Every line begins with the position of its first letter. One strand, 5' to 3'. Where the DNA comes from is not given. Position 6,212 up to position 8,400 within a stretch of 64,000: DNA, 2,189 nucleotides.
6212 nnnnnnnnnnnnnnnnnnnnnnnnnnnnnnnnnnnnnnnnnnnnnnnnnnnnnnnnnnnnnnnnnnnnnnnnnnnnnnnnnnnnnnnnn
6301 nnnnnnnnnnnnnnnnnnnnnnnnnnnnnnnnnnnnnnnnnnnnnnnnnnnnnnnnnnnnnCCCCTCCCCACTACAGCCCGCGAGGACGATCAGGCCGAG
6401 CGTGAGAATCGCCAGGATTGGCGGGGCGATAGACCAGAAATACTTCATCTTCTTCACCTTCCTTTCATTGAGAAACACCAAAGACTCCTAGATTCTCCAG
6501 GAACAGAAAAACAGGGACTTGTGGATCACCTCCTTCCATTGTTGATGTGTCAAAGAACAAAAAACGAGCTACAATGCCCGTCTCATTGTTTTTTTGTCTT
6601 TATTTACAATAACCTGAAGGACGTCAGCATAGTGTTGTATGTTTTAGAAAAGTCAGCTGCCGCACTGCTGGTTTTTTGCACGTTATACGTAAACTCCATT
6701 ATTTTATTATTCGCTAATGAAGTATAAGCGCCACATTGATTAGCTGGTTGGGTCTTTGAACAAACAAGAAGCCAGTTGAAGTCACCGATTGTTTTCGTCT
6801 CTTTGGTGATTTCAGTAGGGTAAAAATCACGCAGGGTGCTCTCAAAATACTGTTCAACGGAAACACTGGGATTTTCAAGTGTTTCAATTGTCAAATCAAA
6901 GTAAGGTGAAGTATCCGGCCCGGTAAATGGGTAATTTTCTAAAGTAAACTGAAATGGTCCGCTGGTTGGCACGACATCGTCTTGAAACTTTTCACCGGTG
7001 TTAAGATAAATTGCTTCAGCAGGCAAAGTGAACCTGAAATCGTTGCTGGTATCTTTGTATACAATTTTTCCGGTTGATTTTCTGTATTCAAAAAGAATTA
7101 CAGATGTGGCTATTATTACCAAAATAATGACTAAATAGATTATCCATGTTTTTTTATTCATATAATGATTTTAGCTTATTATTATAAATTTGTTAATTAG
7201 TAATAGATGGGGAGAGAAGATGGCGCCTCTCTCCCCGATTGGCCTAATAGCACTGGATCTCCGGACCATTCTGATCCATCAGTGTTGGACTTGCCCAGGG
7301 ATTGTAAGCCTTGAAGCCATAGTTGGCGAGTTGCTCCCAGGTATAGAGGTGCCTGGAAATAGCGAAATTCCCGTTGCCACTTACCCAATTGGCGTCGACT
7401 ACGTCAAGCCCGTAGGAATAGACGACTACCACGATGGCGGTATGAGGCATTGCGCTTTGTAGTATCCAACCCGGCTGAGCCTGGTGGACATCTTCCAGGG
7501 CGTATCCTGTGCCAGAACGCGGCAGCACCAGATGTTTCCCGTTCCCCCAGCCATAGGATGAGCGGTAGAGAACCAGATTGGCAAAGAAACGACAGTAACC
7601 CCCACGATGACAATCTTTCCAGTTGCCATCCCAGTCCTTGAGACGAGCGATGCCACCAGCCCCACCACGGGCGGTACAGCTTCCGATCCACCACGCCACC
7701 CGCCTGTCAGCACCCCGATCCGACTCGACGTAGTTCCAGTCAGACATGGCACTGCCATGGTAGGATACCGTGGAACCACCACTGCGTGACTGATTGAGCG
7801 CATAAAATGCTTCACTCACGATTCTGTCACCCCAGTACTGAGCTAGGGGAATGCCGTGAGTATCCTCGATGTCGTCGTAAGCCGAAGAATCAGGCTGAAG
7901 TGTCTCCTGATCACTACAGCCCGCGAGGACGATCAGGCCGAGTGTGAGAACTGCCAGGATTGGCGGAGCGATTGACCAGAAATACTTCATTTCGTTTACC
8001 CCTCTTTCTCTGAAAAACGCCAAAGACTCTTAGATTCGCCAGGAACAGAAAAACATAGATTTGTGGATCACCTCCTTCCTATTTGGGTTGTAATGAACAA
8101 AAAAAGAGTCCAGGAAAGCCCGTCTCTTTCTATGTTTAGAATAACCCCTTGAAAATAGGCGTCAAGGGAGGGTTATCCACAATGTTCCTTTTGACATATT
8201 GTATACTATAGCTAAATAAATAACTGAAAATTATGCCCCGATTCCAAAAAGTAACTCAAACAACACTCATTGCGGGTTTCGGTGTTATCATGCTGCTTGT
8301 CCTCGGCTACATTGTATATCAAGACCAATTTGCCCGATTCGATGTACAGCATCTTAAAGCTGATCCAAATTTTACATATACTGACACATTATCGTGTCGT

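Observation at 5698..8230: A shared 5' leader plus signal-peptide cassette drives divergent cell-wall hydrolase domains (paralogs A and B)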

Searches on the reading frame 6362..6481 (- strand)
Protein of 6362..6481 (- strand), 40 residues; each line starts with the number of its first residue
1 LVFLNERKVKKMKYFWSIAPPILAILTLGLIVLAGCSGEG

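Call 81: find_homologous_proteins(query=A5, max_evalue=1)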
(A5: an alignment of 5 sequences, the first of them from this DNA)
Query A5 (5 sequences): 50 candidates shared short words with the query, none scored E <= 1.

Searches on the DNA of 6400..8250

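Call 35: search_rna_families(source=window, start=6400, end=8250, threshold=evalue, max_evalue=10, show_alignments=2)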
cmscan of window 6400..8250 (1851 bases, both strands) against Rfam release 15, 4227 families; matches with E-value up to 10: 3.
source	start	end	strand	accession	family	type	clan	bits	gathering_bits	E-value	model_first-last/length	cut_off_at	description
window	7205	7240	+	RF00752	mir-14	Gene; miRNA;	-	18.8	53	0.97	1-63/63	no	mir-14 microRNA precursor family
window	6500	6599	+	RF00692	MIR171_2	Gene; miRNA;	CL00099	16.4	65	3.3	1-111/111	no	MIR171_2 microRNA precursor family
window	7665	7706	-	RF04218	HCV_5BSL1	Cis-reg;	-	14.5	44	8.5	1-47/47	no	Hepatitis C virus stem-loop I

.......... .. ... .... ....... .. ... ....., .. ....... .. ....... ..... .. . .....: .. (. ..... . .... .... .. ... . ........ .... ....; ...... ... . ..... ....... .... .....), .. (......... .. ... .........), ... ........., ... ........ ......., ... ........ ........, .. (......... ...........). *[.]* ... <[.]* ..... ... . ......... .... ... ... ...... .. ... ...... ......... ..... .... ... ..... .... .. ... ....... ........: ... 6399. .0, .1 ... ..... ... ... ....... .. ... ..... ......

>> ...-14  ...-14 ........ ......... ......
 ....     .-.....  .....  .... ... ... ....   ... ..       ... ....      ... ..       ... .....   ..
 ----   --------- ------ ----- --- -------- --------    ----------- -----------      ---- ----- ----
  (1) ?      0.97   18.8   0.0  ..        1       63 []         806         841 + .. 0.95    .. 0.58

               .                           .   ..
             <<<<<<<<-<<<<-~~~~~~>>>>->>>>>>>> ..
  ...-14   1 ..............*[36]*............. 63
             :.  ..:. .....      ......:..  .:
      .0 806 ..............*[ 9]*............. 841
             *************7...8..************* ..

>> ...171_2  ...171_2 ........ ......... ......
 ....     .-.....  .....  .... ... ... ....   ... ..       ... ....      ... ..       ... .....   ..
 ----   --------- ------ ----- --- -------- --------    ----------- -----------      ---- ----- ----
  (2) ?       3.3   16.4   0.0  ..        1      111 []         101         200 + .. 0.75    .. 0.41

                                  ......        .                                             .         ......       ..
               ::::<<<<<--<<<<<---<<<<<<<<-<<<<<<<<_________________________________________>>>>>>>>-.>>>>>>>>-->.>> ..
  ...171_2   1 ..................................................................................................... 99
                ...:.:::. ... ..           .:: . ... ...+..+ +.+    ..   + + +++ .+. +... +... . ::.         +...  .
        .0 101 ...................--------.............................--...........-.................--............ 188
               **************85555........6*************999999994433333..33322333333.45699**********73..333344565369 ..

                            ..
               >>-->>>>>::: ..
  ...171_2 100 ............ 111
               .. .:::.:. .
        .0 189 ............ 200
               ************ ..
